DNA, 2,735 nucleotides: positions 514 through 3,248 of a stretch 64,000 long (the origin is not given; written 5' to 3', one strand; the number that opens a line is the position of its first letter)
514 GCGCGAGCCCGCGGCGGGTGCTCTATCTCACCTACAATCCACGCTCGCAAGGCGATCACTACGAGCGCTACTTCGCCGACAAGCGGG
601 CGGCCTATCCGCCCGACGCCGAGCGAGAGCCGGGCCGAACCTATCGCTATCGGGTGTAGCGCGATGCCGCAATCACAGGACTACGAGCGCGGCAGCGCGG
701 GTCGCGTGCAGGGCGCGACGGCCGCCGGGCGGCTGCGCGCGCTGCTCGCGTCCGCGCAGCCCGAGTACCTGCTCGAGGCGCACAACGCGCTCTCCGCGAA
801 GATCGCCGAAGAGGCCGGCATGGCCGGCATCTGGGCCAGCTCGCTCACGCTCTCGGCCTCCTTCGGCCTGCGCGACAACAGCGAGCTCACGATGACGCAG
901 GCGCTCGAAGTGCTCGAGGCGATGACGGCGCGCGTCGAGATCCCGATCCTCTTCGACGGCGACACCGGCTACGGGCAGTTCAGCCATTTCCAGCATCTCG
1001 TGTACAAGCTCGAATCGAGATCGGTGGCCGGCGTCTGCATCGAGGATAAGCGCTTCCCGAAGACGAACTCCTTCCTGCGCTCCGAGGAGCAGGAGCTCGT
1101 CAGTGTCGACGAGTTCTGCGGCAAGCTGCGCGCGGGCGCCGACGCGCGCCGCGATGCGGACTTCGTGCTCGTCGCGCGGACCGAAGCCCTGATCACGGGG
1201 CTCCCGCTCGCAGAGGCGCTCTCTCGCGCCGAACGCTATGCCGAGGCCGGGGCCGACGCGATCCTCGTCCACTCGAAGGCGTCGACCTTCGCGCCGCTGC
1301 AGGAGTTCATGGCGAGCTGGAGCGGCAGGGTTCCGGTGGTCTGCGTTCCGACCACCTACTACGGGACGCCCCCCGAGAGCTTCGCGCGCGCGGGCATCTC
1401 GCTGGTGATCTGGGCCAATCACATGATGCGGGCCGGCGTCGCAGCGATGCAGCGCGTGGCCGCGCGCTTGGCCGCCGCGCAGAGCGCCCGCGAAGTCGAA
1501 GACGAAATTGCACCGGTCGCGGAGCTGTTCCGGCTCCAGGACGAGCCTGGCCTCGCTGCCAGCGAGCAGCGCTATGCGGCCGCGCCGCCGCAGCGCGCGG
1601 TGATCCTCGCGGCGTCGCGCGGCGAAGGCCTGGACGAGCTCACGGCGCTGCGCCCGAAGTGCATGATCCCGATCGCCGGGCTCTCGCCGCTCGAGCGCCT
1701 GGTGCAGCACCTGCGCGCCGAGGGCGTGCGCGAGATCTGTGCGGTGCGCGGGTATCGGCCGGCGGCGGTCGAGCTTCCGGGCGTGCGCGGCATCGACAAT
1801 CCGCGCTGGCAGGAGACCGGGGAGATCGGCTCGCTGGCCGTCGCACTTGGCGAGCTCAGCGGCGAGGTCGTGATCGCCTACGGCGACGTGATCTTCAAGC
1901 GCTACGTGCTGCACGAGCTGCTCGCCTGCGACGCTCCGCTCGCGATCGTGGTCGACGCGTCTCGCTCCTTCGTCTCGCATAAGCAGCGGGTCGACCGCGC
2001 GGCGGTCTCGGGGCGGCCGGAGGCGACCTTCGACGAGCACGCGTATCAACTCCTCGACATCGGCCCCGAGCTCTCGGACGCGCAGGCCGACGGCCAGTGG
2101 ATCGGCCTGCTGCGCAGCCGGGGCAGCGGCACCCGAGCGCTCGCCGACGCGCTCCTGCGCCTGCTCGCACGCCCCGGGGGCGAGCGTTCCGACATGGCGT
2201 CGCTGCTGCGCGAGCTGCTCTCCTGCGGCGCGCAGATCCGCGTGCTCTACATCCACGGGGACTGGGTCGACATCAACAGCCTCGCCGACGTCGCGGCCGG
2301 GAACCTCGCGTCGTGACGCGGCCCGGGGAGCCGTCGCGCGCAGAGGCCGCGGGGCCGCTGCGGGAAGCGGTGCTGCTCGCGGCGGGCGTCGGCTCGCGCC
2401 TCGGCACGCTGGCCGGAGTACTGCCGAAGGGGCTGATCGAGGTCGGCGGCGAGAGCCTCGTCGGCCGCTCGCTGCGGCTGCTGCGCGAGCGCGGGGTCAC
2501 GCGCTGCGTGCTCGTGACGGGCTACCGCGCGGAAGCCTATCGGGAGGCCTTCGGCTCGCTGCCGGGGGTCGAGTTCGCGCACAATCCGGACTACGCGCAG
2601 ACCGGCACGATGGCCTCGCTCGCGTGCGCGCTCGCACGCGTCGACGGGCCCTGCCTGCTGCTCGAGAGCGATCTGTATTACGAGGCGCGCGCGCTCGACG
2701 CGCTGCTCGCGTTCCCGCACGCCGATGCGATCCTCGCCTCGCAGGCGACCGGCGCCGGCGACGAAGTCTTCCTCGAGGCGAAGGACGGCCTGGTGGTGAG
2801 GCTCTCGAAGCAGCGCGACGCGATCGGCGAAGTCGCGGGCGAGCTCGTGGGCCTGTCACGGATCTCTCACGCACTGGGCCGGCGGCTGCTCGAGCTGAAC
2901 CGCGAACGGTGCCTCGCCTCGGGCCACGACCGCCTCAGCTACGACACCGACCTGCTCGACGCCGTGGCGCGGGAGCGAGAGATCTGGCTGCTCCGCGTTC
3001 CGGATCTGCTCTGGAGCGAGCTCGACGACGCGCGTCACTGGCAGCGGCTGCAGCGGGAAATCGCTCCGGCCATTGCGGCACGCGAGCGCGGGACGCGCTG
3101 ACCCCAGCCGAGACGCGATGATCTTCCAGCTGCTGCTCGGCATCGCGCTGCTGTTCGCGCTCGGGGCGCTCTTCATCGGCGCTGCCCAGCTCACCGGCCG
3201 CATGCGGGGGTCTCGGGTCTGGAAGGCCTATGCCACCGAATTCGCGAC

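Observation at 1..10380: PEP-mutase phosphonate cluster converging on a CDP-alcohol transferase + DevBCA-type exporter operon: candidate phosphonolipid synthesis-and-export system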

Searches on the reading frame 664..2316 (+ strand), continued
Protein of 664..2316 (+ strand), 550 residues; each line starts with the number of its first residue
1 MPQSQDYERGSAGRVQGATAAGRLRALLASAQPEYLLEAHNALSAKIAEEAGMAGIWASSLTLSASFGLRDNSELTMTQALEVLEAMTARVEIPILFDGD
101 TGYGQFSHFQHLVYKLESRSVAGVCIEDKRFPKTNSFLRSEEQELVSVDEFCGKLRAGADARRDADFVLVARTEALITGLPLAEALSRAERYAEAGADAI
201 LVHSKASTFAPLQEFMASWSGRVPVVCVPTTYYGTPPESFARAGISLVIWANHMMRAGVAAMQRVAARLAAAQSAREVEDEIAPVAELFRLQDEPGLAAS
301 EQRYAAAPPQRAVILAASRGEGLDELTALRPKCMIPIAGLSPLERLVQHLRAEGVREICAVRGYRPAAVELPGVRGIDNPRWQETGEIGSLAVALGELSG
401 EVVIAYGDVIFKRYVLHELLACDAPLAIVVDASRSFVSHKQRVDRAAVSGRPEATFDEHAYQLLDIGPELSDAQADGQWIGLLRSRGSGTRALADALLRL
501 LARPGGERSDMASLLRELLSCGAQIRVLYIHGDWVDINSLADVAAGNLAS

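Call 77: search_protein_families(library=ncbifam, proteins=[L082:5729-6898:+, L082:6939-7559:+, L082:7582-8742:+, L164:17333-17860:-, L060:7173-7799:+], max_evalue=0.001)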
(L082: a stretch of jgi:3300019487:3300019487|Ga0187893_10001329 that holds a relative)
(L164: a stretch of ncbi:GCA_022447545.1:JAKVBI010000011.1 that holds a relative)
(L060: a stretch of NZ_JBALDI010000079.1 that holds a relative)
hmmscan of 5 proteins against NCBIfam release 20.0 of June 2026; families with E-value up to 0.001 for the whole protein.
L082:5729-6898:+ (390 aa): 3 families
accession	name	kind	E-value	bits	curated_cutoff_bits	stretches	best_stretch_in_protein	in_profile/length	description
NF002368.0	PRK01346.1-5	equivalog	6.3e-08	31.8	576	1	3-136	8-135/402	enhanced intracellular survival protein Eis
NF002367.0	PRK01346.1-4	subfamily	1e-06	28.1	259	1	5-192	8-196/411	hypothetical protein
NF002364.0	PRK01346.1-1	equivalog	0.00076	18.6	701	1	55-135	59-140/408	enhanced intracellular survival protein Eis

L082:6939-7559:+ (207 aa): 5 families
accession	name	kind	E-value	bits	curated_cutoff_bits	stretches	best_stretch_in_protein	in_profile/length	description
NF040950.1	archin_ph_syn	equivalog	1.4e-38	132.7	180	1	6-201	4-191/191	archaetidylinositol phosphate synthase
NF045883.1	PIPSynth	equivalog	7.6e-21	74.7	170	1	12-200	9-195/197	phosphatidylinositol phosphate synthase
NF052561.1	PIPSynBT1523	equivalog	4.3e-14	52.8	350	1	21-164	20-174/232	hypothetical protein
NF041135.1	IPPtranDIPPsyn_Thcocales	equivalog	2.7e-11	43.1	580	1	26-128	250-355/419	bifunctional L-myo-inositol-1-phosphate cytidylyltransferase/CDP-L-myo-inositol myo-inositolphosphotransferase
NF053678.1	ClpnSynClsA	equivalog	0.0002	21.6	240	1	27-102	5-80/180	cardiolipin synthase ClsA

L082:7582-8742:+ (387 aa): 23 families
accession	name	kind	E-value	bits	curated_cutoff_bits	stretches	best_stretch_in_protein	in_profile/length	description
TIGR04047.1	MSMEG_0565_glyc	hypoth_equivalog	4.2e-23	82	259.85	1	137-366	127-366/373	MSMEG_0565 family glycosyltransferase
NF041876.1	EPS_EpsE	equivalog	9.4e-21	74.5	400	1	156-355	173-376/389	exopolysaccharide biosynthesis GT4 family glycosyltransferase EpsE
TIGR03449.1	mycothiol_MshA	equivalog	1.3e-19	70.4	462.5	1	15-374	21-403/406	D-inositol-3-phosphate glycosyltransferase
TIGR04063.1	stp3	hypoth_equivalog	2.4e-19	69.5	442.05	1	26-354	25-374/397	TIGR04063 family PEP-CTERM/XrtA system glycosyltransferase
TIGR02149.1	glgA_Coryne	subfamily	4e-16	59.1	302.4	1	5-367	5-383/391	glycogen synthase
TIGR03088.1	stp2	hypoth_equivalog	1.6e-13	50.5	409.05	1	168-355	159-353/374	TIGR03088 family PEP-CTERM/XrtA system glycosyltransferase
NF053787.1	GlcN_PG_synth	equivalog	8.7e-12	44.5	480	1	11-369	11-354/361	N-acetylglucosaminyl phosphatidylglycerol synthase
NF053513.1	Gtran_IagA_BgsA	equivalog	9.8e-12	44.5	460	1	220-371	180-328/333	LTA glycolipid anchor biosynthesis glycosyltransferase, IagA/BgsA family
NF038295.1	EPS_HpsP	equivalog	1.7e-11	43.7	550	1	15-369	14-382/388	hormogonium polysaccharide biosynthesis glycosyltransferase HpsP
NF049988.1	MGlcDAGSynMgs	equivalog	1.6e-10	40.9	400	1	200-304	216-319/398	alpha-monoglucosyldiacylglycerol synthase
TIGR02095.1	glgA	subfamily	3.9e-10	39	328.45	1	200-325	297-418/477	glycogen/starch synthase, ADP-glucose type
NF038229.1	Glyco4_Geo_Pelo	equivalog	1.6e-09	37.2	400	1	143-354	104-315/338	GPMC system family 4 glycosyltransferase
NF012028.0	PRK15484.1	subfamily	1.7e-07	30.7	618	1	203-370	199-374/380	lipopolysaccharide N-acetylglucosaminyltransferase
TIGR03999.1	thiol_BshA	equivalog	1.8e-07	30.4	273.7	1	268-356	267-355/375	N-acetyl-alpha-D-glucosaminyl L-malate synthase BshA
NF049987.1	DaglGlyslTfaseDgs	equivalog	2.7e-06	26.5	500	1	221-317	178-274/332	processive diacylglycerol alpha-glucosyltransferase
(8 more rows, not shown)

L164:17333-17860:- (175 aa): 0 families

L060:7173-7799:+ (209 aa): 0 families

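Call 90: search_protein_families(library=pfam, proteins=[L031:5349-6815:+, L031:7480-8175:+, L031:8079-8981:+, L031:8693-9979:+, L031:10004-10783:+, L031:10450-12465:+, L031:12465-13643:+, L031:13643-14707:+, L031:14861-15910:-, L031:3910-5340:+], max_evalue=0.001)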
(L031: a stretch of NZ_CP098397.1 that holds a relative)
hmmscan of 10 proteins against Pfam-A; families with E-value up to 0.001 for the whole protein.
L031:5349-6815:+ (489 aa): 0 families

L031:7480-8175:+ (232 aa): 1 family
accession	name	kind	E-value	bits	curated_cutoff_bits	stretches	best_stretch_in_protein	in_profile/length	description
PF01066.26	CDP-OH_P_transf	-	3.6e-14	53.9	22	1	36-149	3-109/152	CDP-alcohol phosphatidyltransferase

L031:8079-8981:+ (301 aa): 2 families
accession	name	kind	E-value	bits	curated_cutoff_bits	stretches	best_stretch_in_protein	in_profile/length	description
PF23169.1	HalD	-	6.4e-13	49.1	26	1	74-186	9-126/228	Halogenase D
PF13640.12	2OG-FeII_Oxy_3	-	0.00067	21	27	0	172-259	5-95/98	2OG-Fe(II) oxygenase superfamily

L031:8693-9979:+ (429 aa): 1 family
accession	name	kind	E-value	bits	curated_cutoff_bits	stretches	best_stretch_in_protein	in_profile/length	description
PF03706.18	LPG_synthase_TM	-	8.1e-27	94.9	33.4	1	107-401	3-295/302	Lysylphosphatidylglycerol synthase TM region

L031:10004-10783:+ (260 aa): 2 families
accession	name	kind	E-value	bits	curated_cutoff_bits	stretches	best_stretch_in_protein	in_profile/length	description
PF12804.13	NTP_transf_3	-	1.4e-13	51.7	27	1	8-147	1-131/160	MobA-like NTP transferase domain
PF00483.29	NTP_transferase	-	9.7e-05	22.5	21.2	1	8-129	2-126/245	Nucleotidyl transferase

L031:10450-12465:+ (672 aa): 3 families
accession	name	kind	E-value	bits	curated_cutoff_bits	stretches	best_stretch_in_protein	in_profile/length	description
PF13714.12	PEP_mutase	-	2.2e-62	211.2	31.5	1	129-372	3-239/240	Phosphoenolpyruvate phosphomutase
PF12804.13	NTP_transf_3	-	1.1e-12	48.8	27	1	418-535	1-119/160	MobA-like NTP transferase domain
PF00463.27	ICL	-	0.0009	18.3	26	0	197-233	151-187/526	Isocitrate lyase family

L031:12465-13643:+ (393 aa): 2 families
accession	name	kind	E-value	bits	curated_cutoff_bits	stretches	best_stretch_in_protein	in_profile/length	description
PF02775.26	TPP_enzyme_C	-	7e-16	58.8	21.9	1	237-342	20-139/151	Thiamine pyrophosphate enzyme, C-terminal TPP binding domain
PF02776.23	TPP_enzyme_N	-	6.3e-06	26.4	26.8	1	5-112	5-110/119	Thiamine pyrophosphate enzyme, N-terminal TPP binding domain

L031:13643-14707:+ (355 aa): 3 families
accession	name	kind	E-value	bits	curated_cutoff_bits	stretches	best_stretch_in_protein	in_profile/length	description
PF00266.25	Aminotran_5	-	2.1e-20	73.5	21.5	1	33-344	42-369/371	Aminotransferase class-V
PF01053.26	Cys_Met_Meta_PP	-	6.2e-07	28.7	27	1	56-195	69-203/381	Cys/Met metabolism PLP-dependent enzyme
PF01212.27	Beta_elim_lyase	-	0.00037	20.3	27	1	51-167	44-171/288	Beta-eliminating lyase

L031:14861-15910:- (349 aa): 3 families
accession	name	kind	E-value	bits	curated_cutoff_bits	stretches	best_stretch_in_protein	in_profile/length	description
PF12625.12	Arabinose_bd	-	9.5e-33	114.3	27.6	1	39-216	5-184/185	Arabinose-binding domain of AraC transcription regulator, N-term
PF12833.13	HTH_18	-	2e-19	70.1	33.6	1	266-343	1-79/80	Helix-turn-helix domain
PF00165.29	HTH_AraC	-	2.4e-12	47.1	26.6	1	306-343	6-42/42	Bacterial regulatory helix-turn-helix proteins, AraC family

L031:3910-5340:+ (477 aa): 0 families

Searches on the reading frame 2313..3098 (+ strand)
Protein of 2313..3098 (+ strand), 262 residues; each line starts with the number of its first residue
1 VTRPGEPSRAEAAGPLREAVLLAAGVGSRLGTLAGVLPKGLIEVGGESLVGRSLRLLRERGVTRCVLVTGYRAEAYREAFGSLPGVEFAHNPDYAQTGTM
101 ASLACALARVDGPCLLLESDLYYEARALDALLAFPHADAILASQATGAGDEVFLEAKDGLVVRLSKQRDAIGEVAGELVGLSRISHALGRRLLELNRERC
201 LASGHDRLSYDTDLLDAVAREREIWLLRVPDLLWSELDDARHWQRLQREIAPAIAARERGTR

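Call 6: search_protein_families(library=pfam, proteins=[window:2313-3098:+], max_evalue=0.01)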
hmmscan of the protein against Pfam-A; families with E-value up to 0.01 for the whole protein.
window:2313-3098:+ (262 aa): 2 families
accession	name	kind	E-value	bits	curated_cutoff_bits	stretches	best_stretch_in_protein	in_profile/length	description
PF12804.13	NTP_transf_3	-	8.1e-17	62.3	27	1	19-150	1-129/160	MobA-like NTP transferase domain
PF00483.29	NTP_transferase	-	4.3e-06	26.9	21.2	1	19-137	2-126/245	Nucleotidyl transferase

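Call 7: search_protein_families(library=ncbifam, proteins=[window:2313-3098:+], max_evalue=0.01)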
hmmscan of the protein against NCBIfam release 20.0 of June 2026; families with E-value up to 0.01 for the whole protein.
window:2313-3098:+ (262 aa): 22 families
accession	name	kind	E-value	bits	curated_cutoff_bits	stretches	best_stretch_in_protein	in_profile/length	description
TIGR03992.1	Arch_glmU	subfamily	3.7e-18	65.6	292.1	1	18-164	2-149/393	bifunctional sugar-1-phosphate nucleotidylyltransferase/acetyltransferase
NF041313.1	UDPGP_AglF_Halo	equivalog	3.6e-14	52.8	400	1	18-132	2-116/234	UTP--glucose-1-phosphate uridylyltransferase AglF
NF041135.1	IPPtranDIPPsyn_Thcocales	equivalog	6e-12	45.3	580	1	18-128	2-109/419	bifunctional L-myo-inositol-1-phosphate cytidylyltransferase/CDP-L-myo-inositol myo-inositolphosphotransferase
NF045665.1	NTPtran_DVU1551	equivalog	2.8e-11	43.1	315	1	19-111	3-88/359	DVU_1551 family NTP transferase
NF010935.0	PRK14355.1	equivalog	4.6e-10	38.7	718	1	19-171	6-162/459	bifunctional UDP-N-acetylglucosamine diphosphorylase/glucosamine-1-phosphate N-acetyltransferase GlmU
NF041173.1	Sug_nt_acttase_Thmprot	equivalog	1.4e-09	37.4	600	1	19-146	3-130/405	bifunctional sugar-1-phosphate nucleotidylyltransferase/acetyltransferase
NF038362.1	Sden_1164_fam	equivalog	2.1e-09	37.3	300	1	19-151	4-146/266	Sden_1164 family protein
NF010940.0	PRK14360.1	equivalog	2.3e-09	36.3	602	1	21-133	6-117/452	bifunctional UDP-N-acetylglucosamine diphosphorylase/glucosamine-1-phosphate N-acetyltransferase GlmU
NF052502.1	man1P_GTase_Rv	exception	1.4e-08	34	440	1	18-82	2-66/352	mannose-1-phosphate guanylyltransferase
NF045761.1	NAMPUrTaseMurU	equivalog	2.8e-08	33.9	250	1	19-122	3-109/226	N-acetylmuramate alpha-1-phosphate uridylyltransferase MurU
NF010938.0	PRK14358.1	equivalog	4.8e-08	32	500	1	18-173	9-167/481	bifunctional N-acetylglucosamine-1-phosphate uridyltransferase/glucosamine-1-phosphate acetyltransferase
TIGR03310.1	matur_MocA_YgfJ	equivalog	2.6e-07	30.8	186.45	1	19-119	2-98/188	molybdenum cofactor cytidylyltransferase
TIGR02623.1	G1P_cyt_trans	equivalog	5.3e-07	29.4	300.25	1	19-80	3-64/255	glucose-1-phosphate cytidylyltransferase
NF049965.1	GlMnHpPGnyltfHddC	equivalog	3.1e-06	27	300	1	18-125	2-110/221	D-glycero-D-manno-heptose 1-phosphate guanosyltransferase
TIGR01173.1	glmU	equivalog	7.8e-06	25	366.85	1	18-133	2-115/452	bifunctional UDP-N-acetylglucosamine diphosphorylase/glucosamine-1-phosphate N-acetyltransferase GlmU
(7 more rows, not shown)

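Call 69: search_solved_structures(query=window:2313-3098:+, max_evalue=0.001, show_alignments=2)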
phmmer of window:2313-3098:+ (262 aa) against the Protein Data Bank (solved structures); distinct sequences matched with E-value up to 0.001: 15.
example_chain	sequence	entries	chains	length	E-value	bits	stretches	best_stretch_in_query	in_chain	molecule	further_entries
6pd1_A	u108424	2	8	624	1.6e-35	126.2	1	16-259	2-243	Nucleotidyl transferase/aminotransferase, class V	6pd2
1jyk_A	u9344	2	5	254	8.5e-08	35.4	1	18-105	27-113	CTP:phosphocholine Cytidylyltransferase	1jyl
5xhw_A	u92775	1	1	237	3.6e-07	33.3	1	13-76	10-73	Putative 6-deoxy-D-mannoheptose pathway protein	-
7k47_A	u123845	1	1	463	3.9e-07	33.2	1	18-173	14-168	Bifunctional protein GlmU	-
7whr_B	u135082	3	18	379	9e-07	32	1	17-124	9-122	Nucleotidyl transferase family protein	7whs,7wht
9y3p_I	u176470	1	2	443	9.2e-07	32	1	18-217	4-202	Translation initiation factor eIF2B subunit gamma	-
6caj_J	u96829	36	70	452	9.7e-07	31.9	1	18-217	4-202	Translation initiation factor eIF-2B subunit gamma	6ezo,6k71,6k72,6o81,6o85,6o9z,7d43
6jq8_A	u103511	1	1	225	1.8e-06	31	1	18-76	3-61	Putative 6-deoxy-D-mannoheptose pathway protein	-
4y7t_A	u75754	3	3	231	6.7e-06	29.1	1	18-124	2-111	Nucleotidyl transferase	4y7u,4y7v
8hhd_A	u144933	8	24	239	1.7e-05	27.8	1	18-123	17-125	Nucleotidyl transferase | N-acetylmuramate alpha-1-phosphate uridylyltransferase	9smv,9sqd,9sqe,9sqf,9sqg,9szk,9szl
2xme_A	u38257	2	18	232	1.8e-05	27.8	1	16-167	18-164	CTP-INOSITOL-1-PHOSPHATE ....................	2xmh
1tzf_A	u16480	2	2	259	6e-05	26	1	18-82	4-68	Glucose-1-phosphate cytidylyltransferase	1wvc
4mnd_A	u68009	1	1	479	8.2e-05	25.6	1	16-167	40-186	CTP L-myo-inositol-1-phosphate cytidylyltransferase/CDP-L-myo-inositol myo-inositolphospho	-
4jd0_A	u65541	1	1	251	0.00011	25.1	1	13-72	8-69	Nucleotidyl transferase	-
2we9_A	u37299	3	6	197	0.00042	23.2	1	19-112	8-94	MOBA-RELATED PROTEIN | MOCA-RELATED PROTEIN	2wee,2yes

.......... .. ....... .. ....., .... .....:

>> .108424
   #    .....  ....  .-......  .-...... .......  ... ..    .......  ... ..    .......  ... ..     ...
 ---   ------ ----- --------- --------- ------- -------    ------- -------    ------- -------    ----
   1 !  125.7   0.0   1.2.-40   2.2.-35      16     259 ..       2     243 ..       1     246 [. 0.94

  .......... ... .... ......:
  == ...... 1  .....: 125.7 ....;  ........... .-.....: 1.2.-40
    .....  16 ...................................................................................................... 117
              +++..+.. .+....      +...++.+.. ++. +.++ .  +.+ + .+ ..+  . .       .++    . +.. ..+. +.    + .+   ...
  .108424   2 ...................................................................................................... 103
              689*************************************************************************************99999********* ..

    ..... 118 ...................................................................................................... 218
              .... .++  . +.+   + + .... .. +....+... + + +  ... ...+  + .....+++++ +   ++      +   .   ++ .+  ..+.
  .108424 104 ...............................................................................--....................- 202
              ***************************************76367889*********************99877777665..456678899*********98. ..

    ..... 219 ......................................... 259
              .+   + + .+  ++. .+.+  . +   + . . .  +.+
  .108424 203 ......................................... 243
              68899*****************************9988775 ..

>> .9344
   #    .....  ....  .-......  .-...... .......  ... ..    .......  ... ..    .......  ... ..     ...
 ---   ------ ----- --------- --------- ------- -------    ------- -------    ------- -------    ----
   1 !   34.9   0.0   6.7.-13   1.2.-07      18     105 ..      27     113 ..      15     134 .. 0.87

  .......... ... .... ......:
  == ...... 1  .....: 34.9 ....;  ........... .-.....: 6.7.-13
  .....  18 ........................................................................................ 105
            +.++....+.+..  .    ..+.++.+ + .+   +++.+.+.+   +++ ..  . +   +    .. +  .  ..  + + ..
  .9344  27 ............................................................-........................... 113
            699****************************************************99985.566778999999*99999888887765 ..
